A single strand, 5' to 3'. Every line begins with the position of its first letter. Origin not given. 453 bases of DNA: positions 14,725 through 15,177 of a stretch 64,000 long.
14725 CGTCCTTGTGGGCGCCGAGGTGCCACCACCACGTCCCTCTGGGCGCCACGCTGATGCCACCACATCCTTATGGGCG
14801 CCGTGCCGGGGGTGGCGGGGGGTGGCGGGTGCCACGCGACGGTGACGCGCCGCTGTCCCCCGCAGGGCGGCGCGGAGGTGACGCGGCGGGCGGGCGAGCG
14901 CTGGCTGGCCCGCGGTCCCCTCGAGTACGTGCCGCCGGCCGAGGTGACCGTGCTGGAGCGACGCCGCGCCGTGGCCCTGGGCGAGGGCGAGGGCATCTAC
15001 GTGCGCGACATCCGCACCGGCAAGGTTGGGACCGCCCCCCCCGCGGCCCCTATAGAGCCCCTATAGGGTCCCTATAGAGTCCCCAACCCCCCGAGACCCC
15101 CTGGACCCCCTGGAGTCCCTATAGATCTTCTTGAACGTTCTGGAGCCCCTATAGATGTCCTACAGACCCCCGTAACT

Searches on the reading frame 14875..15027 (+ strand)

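Call 52: search_protein_families(library=pfam, proteins=[window:14875-15027:+], max_evalue=0.01)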
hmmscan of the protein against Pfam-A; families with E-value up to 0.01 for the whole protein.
window:14875-15027:+ (51 aa): 1 family
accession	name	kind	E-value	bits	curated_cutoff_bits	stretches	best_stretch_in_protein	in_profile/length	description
PF01505.23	Vault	-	3.7e-08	33.7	27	1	2-21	23-42/42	Major Vault Protein repeat domain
